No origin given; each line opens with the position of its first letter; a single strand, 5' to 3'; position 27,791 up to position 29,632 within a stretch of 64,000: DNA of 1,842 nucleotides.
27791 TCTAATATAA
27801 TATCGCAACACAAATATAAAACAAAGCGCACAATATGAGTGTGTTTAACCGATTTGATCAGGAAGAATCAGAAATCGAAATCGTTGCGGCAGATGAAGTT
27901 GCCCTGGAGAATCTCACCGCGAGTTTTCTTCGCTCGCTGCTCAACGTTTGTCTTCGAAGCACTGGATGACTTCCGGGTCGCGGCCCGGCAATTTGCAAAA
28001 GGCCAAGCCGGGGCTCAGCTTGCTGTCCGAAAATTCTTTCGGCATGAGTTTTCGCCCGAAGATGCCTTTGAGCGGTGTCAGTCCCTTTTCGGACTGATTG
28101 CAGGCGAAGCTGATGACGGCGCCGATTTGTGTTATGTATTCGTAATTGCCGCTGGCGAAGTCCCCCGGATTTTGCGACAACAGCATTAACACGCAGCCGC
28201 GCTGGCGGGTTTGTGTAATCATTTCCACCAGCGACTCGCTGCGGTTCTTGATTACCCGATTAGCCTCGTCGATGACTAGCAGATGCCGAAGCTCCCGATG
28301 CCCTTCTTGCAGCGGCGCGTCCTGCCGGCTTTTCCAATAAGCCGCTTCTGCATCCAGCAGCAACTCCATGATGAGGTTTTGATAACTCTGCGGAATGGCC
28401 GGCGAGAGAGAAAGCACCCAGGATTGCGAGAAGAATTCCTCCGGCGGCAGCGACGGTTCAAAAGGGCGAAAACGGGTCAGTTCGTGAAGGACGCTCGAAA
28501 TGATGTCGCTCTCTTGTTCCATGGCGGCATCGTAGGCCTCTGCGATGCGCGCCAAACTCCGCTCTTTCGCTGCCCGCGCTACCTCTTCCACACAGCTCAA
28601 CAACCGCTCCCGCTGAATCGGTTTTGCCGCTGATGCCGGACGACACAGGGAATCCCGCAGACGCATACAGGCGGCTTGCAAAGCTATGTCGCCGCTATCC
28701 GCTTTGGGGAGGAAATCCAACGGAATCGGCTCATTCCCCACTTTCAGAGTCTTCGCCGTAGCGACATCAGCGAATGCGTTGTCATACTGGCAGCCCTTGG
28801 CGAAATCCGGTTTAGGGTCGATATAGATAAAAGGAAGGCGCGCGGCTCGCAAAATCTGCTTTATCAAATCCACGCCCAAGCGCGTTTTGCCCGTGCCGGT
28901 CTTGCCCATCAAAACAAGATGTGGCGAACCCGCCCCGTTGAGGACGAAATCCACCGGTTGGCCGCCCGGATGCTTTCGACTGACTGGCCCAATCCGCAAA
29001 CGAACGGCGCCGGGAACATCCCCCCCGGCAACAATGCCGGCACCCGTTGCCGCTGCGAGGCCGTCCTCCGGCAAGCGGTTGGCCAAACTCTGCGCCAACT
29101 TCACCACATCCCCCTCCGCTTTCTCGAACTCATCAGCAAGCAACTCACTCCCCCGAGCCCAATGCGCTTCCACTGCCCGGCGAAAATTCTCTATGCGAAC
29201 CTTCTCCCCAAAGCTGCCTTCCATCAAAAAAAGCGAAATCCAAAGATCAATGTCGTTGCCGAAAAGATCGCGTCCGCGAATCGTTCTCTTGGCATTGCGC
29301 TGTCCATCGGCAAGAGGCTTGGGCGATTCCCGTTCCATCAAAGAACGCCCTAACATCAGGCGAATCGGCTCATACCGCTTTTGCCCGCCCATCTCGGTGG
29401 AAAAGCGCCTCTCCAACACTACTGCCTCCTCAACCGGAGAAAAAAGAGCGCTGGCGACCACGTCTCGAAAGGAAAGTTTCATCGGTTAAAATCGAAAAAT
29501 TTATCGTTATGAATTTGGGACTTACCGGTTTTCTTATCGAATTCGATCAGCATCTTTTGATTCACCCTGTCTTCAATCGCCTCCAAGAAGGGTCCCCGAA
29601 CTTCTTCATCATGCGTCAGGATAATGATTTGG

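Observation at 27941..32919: Minimal dnd-type phosphorothioation operon (dndC - small ORF - dndD - dndE::ATPase) with no dndA, dndB or restriction partner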

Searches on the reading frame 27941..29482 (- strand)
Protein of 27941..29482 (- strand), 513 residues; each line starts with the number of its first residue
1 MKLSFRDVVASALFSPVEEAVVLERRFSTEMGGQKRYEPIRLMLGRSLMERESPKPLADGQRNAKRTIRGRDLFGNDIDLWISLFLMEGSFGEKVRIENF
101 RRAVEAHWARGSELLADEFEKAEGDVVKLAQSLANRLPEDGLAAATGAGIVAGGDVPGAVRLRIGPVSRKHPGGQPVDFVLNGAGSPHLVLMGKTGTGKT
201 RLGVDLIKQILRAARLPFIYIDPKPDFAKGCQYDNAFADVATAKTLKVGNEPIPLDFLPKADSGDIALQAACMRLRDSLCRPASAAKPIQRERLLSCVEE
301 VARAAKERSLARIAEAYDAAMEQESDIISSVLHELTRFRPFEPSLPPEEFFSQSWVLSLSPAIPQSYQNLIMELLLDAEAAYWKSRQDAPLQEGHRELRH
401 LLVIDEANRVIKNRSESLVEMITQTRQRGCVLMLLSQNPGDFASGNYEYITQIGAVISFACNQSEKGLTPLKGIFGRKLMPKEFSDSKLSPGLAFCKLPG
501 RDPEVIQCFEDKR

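Call 3: search_protein_families(library=ncbifam, proteins=[window:27941-29482:-], max_evalue=0.01)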
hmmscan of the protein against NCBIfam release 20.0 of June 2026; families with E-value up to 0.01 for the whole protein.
window:27941-29482:- (513 aa): 3 families
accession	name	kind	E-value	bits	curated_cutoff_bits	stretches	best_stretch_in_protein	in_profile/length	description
NF041017.1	DNA_import_CedB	equivalog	1.3e-07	30.7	700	1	396-458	470-535/590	DNA import protein CedB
TIGR03743.1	SXT_TraD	subfamily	1.1e-05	24.1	366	1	187-226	176-214/636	conjugative transfer system coupling protein TraD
NF045975.1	VirB4_plasma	equivalog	0.00057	17.7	590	0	400-444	761-809/894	Mbov_0397 family ICE element conjugal transfer ATPase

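Call 4: search_protein_families(library=pfam, proteins=[window:27941-29482:-], max_evalue=0.01)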
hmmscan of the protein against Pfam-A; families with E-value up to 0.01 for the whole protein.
window:27941-29482:- (513 aa): 4 families
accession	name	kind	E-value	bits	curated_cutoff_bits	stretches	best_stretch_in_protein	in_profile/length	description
PF13401.12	AAA_22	-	7.7e-05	23.5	27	0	188-225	7-43/130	AAA domain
PF01935.23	DUF87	-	0.00013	22.6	23.2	1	175-332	12-163/220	Helicase HerA, central domain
PF13191.12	AAA_16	-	0.00094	20.2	32.6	1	184-337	23-161/167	AAA ATPase domain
PF04851.21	ResIII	-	0.0087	16.4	22.5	0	187-242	24-78/164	Type III restriction enzyme, res subunit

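Call 5: search_protein_families(library=padloc, proteins=[window:27941-29482:-], max_evalue=0.01)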
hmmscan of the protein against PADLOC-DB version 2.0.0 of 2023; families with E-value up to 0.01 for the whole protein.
window:27941-29482:- (513 aa): 9 families
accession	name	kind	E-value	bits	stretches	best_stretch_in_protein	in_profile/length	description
PDLC04140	mad8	-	4.9e-16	57.1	1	181-444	22-239/314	mads_8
PDLC02685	DndH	-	6.6e-12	42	1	188-453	1336-1615/1678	DndH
PDLC02684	DndH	-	2.5e-09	33.2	1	188-455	1369-1654/1715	DndH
PDLC02679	DndH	-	2.1e-05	20.1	1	312-453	1498-1645/1711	DndH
PDLC02682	DndH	-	3.5e-05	19.3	1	313-451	1478-1619/1686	DndH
PDLC02683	DndH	-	0.0002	17.3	1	366-453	1236-1323/1389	DndH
PDLC02350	AbiO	-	0.00079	16.3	0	189-213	195-219/468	AbiO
PDLC02680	DndH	-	0.0063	11.8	1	355-466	1406-1516/1567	DndH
PDLC02681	DndH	-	0.0071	11.9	1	364-453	1477-1566/1631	DndH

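Call 8: find_encoding_contigs(protein=window:27941-29482:-, flank=10000, max_places=6)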
Protein window:27941-29482:- (513 aa): no gene with exactly this product is on record in the collection.

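Call 9: find_homologous_proteins(query=window:27941-29482:-)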
Query window:27941-29482:- (513 aa): 37 proteins with E <= 0.001 among 8000 candidates.
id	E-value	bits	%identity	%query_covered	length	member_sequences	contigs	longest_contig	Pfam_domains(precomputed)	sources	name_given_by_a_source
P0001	0.0e+0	1149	100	100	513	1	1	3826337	-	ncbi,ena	-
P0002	2.2e-229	780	68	99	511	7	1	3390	PF13401.13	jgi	-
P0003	3.6e-227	773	67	99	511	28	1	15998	PF13401.13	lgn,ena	-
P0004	9.1e-203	693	63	99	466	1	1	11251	PF13401.13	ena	-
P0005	7.9e-202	690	60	99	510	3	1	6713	PF13401.13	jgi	jgi:hypothetical protein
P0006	1.3e-197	676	57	99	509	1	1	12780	-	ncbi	-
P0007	1.1e-195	669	60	99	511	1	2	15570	-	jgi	jgi:DNA sulfur modification protein DndE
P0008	2.0e-194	665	58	99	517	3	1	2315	-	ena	-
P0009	2.7e-194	665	58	99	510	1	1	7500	PF12846.14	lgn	-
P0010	5.3e-188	644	56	99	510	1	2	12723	-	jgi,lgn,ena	jgi:hypothetical protein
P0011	1.5e-186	639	57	99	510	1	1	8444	-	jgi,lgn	jgi:hypothetical protein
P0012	3.9e-185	634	56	99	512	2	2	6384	PF01935.24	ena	-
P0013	1.5e-184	633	55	99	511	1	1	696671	PF01935.24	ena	-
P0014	6.7e-183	627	55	99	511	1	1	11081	-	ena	-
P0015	4.0e-178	611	54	99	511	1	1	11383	-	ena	-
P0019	1.2e-121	425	42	99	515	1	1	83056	PF01935.24,PF08870.18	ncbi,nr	ncbi:MAG: DUF87 domain-containing protein [Candidatus Hydrogenedentes bacterium]|nr:DUF87 domain-con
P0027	1.6e-113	398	41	99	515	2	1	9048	PF01935.24,PF12846.14,PF08870.18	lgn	-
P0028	2.3e-112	394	41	99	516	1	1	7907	PF10412.16,PF01935.24,PF12846.14,PF08870.18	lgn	-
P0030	6.0e-110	386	40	99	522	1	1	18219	PF01935.24,PF12846.14,PF08870.18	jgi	jgi:DNA sulfur modification protein DndE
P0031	1.6e-109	385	41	99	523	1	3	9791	PF01935.24,PF05872.19,PF12846.14,PF08870.18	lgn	-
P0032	8.6e-106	373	39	100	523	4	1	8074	PF08870.18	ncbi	-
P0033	1.0e-105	373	39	97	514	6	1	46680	PF01935.24,PF12846.14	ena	-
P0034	2.2e-104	368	39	99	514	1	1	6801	PF01935.24,PF12846.14,PF08870.18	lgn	-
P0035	1.5e-103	365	38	99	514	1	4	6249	PF01935.24,PF12846.14,PF08870.18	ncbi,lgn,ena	-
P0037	2.2e-68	249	35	95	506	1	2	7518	PF10412.16,PF01935.24,PF08870.18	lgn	-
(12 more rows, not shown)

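Call 10: find_encoding_contigs(protein=P0019, flank=10000, max_places=3)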
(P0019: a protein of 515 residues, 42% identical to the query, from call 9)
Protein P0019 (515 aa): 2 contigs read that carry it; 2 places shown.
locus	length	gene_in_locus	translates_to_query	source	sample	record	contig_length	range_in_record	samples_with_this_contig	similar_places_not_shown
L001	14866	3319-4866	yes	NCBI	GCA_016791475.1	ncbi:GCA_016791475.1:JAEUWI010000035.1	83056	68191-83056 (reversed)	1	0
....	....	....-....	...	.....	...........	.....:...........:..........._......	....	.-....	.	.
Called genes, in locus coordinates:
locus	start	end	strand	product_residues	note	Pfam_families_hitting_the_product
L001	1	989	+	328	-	?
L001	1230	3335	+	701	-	PF02463:SMC_N (faint), PF13175:AAA_15 (faint), PF13476:AAA_23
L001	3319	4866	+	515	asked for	PF08870:DndE (weak), PF01935:DUF87 (weak)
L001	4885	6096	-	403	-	PF14072:DndB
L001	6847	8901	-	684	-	PF17975:RNR_Alpha, PF21995:RNR-II_ins_dom, PF02867:Ribonuc_red_lgC (faint)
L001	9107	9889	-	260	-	PF02511:Thy1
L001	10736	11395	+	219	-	PF01569:PAP2, PF14378:PAP2_3 (weak)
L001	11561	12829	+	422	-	PF01773:Nucleos_tra2_N, PF07670:Gate, PF07662:Nucleos_tra2_C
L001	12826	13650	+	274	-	PF08543:Phos_pyr_kin, PF00294:PfkB (weak)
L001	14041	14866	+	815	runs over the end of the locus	PF17201:Cache_3-Cache_2, PF17202:sCache_3_3, PF08269:dCache_2, PF17200:sCache_2, PF00672:HAMP, PF00015:MCPsignal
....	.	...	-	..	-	?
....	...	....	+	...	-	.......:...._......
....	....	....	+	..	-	-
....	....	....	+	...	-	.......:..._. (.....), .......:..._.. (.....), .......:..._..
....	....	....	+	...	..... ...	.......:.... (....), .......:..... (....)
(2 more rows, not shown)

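Call 11: find_encoding_contigs(protein=P0013, flank=10000, max_places=3)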
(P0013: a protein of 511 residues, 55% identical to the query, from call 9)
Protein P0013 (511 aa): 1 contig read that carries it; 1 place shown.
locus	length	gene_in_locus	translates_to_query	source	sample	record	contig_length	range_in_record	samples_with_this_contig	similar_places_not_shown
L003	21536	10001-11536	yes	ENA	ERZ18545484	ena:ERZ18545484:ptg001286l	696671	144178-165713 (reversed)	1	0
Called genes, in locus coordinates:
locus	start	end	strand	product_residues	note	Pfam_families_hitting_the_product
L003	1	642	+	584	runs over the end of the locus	PF25990:Beta-barrel_YknX, PF25975:CzcB_C (weak)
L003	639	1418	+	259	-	PF00005:ABC_tran, PF02463:SMC_N (faint)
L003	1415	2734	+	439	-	PF12704:MacB_PCD, PF02687:FtsX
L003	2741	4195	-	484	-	PF13472:Lipase_GDSL_2 (faint), PF13432:TPR_16 (weak)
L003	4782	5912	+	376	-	PF01548:DEDD_Tnp_IS110, PF02371:Transposase_20 (weak)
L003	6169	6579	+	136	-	-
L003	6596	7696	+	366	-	PF01507:PAPS_reduct (faint)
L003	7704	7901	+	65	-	-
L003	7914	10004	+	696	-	PF13476:AAA_23 (faint)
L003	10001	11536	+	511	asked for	PF01935:DUF87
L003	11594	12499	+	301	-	PF01040:UbiA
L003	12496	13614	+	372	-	PF04055:Radical_SAM, PF19288:CofH_C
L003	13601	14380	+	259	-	PF02621:VitK2_biosynth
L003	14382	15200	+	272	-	PF06182:ABC2_membrane_6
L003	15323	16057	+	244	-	PF06182:ABC2_membrane_6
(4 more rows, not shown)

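Call 12: find_encoding_contigs(protein=P0033, flank=10000, max_places=3)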
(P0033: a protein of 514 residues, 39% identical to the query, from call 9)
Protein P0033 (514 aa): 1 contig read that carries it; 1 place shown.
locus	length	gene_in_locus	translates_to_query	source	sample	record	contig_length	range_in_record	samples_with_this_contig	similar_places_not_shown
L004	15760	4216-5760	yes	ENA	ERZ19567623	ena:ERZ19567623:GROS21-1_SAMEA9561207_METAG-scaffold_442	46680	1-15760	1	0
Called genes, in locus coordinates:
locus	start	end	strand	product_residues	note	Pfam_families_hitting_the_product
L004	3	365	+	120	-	?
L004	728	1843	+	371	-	PF01507:PAPS_reduct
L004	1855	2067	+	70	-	-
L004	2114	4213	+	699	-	-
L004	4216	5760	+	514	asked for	PF01935:DUF87, PF12846:AAA_10 (faint)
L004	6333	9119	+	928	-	PF13091:PLDc_2, PF04851:ResIII (weak), PF00176:SNF2-rel_dom (weak), PF00271:Helicase_C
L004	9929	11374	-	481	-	PF07394:DUF1501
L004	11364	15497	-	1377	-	PF07635:PSCyt1, PF07583:PSCyt2, PF13385:Laminin_G_3, PF07587:PSD1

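Call 13: find_encoding_contigs(protein=P0001, flank=10000, max_places=3)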
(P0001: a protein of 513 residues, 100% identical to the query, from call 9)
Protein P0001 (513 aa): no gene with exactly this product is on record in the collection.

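Call 26: search_protein_families(library=pfam, alignment_id=A1, max_evalue=0.01)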
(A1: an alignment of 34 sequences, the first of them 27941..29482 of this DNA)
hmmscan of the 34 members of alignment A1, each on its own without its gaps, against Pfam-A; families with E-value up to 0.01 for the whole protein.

A. member 1, window:27941-29482:- (513 aa): 4 families
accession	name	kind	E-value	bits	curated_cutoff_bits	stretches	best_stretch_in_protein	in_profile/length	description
PF13401.12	AAA_22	-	7.7e-05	23.5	27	0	188-225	7-43/130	AAA domain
PF01935.23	DUF87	-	0.00013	22.6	23.2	1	175-332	12-163/220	Helicase HerA, central domain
PF13191.12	AAA_16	-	0.00094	20.2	32.6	1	184-337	23-161/167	AAA ATPase domain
PF04851.21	ResIII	-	0.0087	16.4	22.5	0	187-242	24-78/164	Type III restriction enzyme, res subunit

B. families by the number of members that match (of 34 scanned): 15 families
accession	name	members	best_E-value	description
PF01935.23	DUF87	32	5.4e-13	Helicase HerA, central domain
PF13401.12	AAA_22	31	9.2e-07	AAA domain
PF12846.13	AAA_10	26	4.7e-10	AAA-like domain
PF08870.17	DndE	22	1.3e-09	DNA sulphur modification protein DndE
PF05872.18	HerA_C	20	4.4e-07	Helicase HerA-like C-terminal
PF10412.15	TrwB_AAD_bind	16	2.9e-07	Type IV secretion-system coupling protein DNA-binding domain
PF25199.1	nSTAND_NTPase5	13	0.00022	Novel STAND NTPase 5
PF00270.35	DEAD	5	7.6e-05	DEAD/DEAH box helicase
PF13191.12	AAA_16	5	0.00062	AAA ATPase domain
PF04851.21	ResIII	4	0.0012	Type III restriction enzyme, res subunit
PF00004.35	AAA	3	0.0026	ATPase family associated with various cellular activities (AAA)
PF13481.12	AAA_25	1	0.00028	AAA domain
PF00910.28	RNA_helicase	1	0.00046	RNA helicase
PF06745.19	ATPase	1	0.0083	KaiC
PF05707.18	Zot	1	0.0088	Zonular occludens toxin (Zot)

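Call 28: search_solved_structures(query=A1, max_evalue=1, show_alignments=2)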
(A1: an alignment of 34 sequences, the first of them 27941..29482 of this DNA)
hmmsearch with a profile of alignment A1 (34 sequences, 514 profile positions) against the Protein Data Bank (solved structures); distinct sequences matched with E-value up to 1: 39.
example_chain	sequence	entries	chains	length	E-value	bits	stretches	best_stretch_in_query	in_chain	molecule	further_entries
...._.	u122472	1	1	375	3.4e-19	72.1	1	190-460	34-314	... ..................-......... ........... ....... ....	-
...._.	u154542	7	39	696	8.7e-07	31.2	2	185-240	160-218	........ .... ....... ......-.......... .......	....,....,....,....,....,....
11kk_A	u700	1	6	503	1.4e-06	30.5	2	405-458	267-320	HerA like helicase YjgR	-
4d2i_A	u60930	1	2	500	0.0014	20.5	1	160-229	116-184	HERA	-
8yho_A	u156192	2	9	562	0.0015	20.5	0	185-247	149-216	DUF87 domain-containing protein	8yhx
9c1m_M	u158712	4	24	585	0.002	20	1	169-210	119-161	ATP-binding protein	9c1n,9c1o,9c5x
5nco_l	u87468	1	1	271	0.025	16.5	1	174-219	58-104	Signal recognition particle receptor FtsY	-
4c7o_B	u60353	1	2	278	0.026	16.4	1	174-218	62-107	SIGNAL RECOGNITION PARTICLE RECEPTOR FTSY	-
6fqd_A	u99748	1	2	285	0.027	16.4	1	174-218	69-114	Signal recognition particle receptor FtsY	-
1fts_A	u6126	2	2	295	0.029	16.2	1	174-219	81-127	FTSY | SIGNAL RECOGNITION PARTICLE RECEPTOR FTSY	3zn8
9n3g_A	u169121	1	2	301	0.03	16.2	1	174-218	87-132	Signal recognition particle receptor FtsY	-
2xxa_B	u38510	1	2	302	0.03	16.2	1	174-218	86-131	SRP RECEPTOR FTSY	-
6cqp_A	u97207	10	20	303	0.03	16.2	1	174-218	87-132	Signal recognition particle receptor FtsY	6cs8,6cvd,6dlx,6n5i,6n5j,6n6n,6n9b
2qy9_A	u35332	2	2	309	0.031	16.1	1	174-218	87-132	Cell division protein ftsY | Signal recognition particle-docking protein FtsY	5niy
5gad_l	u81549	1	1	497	0.06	15.2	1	174-219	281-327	Signal recognition particle receptor FtsY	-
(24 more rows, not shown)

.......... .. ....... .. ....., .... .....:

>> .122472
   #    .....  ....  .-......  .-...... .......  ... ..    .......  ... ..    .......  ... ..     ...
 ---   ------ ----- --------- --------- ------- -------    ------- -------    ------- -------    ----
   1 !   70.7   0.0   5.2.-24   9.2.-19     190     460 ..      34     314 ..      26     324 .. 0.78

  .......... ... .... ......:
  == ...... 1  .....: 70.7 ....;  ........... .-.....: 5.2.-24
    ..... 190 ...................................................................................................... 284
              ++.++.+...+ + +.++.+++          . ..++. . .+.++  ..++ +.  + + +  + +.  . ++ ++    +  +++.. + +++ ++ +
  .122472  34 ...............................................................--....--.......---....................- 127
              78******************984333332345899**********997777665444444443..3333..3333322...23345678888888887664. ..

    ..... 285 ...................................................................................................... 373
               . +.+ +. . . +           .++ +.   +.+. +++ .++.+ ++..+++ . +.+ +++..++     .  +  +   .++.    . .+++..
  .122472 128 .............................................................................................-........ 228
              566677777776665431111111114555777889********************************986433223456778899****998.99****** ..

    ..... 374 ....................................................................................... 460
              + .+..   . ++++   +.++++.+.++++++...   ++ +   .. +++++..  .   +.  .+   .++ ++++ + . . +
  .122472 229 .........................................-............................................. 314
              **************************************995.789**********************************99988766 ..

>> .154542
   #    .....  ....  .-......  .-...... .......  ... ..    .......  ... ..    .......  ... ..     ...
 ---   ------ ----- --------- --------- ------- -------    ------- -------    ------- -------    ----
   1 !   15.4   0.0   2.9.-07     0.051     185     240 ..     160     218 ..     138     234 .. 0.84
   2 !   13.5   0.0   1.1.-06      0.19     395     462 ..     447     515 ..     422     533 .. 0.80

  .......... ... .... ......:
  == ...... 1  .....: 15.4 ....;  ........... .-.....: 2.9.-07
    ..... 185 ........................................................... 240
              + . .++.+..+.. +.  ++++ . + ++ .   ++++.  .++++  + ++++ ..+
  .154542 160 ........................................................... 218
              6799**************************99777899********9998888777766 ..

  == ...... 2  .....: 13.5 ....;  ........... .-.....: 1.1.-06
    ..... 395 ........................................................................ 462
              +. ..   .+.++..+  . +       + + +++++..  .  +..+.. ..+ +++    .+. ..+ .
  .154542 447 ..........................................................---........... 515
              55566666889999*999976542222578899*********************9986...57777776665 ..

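Call 29: find_related_loci(query=A1, collection=genome_contigs, flank=10000)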
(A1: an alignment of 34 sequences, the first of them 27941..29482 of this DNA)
Query A1 (513 aa) in genome_contigs; peptide patterns used: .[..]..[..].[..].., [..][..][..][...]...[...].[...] (x = any residue, [..] = any of these).
108 stretches matched a pattern; 42 encode a relative of the query (tblastn E <= 1e-3); 42 distinct loci.
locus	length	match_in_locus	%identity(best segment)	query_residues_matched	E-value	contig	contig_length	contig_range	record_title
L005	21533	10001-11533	68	1-509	0e+0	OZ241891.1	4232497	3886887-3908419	MAG: Limisphaerales bacterium isolate 13428dcb-cd66-474c-a4e8-c35200876364 genome assembly, chromosome: 1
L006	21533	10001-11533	68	1-509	0e+0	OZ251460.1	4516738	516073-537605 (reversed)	MAG: Limisphaerales bacterium isolate 2f8dc77b-15da-45c1-ae04-c50d9079170f genome assembly, chromosome: 1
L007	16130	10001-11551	58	1-509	0e+0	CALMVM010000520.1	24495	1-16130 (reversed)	MAG TPA_asm: uncultured Verrucomicrobia bacterium isolate SRR13685152_bin.38_CONCOCT_v1.1_MAG genome assembly, contig: N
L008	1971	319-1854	44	1-510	1e-146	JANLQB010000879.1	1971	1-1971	MAG: Verrucomicrobiota bacterium isolate OTE_38_metabat_259 OTE_38_k141_3850883, whole genome shotgun sequence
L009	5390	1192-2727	44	1-510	1e-136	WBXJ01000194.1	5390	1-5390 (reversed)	MAG: Verrucomicrobia bacterium isolate Pedos-1123 Ga0133913_10195720, whole genome shotgun sequence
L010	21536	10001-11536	43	1-510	2e-135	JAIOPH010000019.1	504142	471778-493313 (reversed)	MAG: Chthoniobacter sp. isolate LakeFargette_0920_ALND_MAG_63_25 LacPavin_0920_ALND_scaffold_222332, whole genome shotgu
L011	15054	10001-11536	43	1-510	5e-135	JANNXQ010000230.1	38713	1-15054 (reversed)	MAG: Chthoniobacteraceae bacterium isolate VAR_34_metabat_159 VAR_34_k141_2216405, whole genome shotgun sequence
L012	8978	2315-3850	43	1-510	3e-134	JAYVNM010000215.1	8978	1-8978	MAG: Akkermansiaceae bacterium isolate GL65_DN_metabat_17 GL65_DN_metabat_17_214, whole genome shotgun sequence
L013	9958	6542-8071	44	1-510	2e-132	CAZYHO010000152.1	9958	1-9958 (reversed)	MAG TPA_asm: uncultured Akkermansia sp. isolate SRP344714_co2_111 genome assembly, contig: NODE_17940_length_9958_cov_8.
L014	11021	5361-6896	43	1-509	4e-131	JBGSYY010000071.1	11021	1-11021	MAG: Isosphaeraceae bacterium isolate JTS-AC486 k141_17351, whole genome shotgun sequence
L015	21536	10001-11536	45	1-509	9e-130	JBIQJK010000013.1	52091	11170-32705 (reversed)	MAG: Planctomycetaceae bacterium isolate mag.87f NODE_883_length_52091, whole genome shotgun sequence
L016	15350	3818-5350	42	1-510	5e-128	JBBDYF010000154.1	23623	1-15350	MAG: Pirellulaceae bacterium isolate LejiaD_63_11 Lejia_D_3501_length_23623_cov_7, whole genome shotgun sequence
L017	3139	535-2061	42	1-509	1e-132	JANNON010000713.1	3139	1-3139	MAG: Blastocatellia bacterium isolate SOY_34_metabat_33 SOY_34_k141_349440, whole genome shotgun sequence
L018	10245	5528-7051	42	1-499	6e-125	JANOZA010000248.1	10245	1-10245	MAG: Verrucomicrobiota bacterium isolate VAR_79_metabat_569 VAR_79_k141_3728155, whole genome shotgun sequence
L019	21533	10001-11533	42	1-510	1e-124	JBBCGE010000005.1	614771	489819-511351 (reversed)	MAG: Limisphaerales bacterium isolate bin.6 s11693.ctg011715l, whole genome shotgun sequence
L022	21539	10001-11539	43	1-510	2e-124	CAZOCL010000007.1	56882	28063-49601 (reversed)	MAG TPA_asm: uncultured Klebsiella sp. isolate SRP193066_co2_110 genome assembly, contig: NODE_195_length_56882_cov_10.9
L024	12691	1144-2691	41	1-510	2e-122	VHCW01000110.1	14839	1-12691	MAG: Verrucomicrobia bacterium isolate M_DeepCast_400m_m2_235 M_DeepCast_400m_m2_235_Ga0194112_10006926, whole genome sh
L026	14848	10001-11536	42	1-509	5e-122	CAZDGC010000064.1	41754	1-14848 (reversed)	MAG TPA_asm: uncultured Opitutus sp. isolate binchicken_co286_209 genome assembly, contig: NODE_1311_length_41754_cov_7.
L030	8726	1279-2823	41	1-509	9e-115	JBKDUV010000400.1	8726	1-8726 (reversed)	MAG: Planctomycetia bacterium isolate samp_4355_semibin_45 samp_4355_1937908, whole genome shotgun sequence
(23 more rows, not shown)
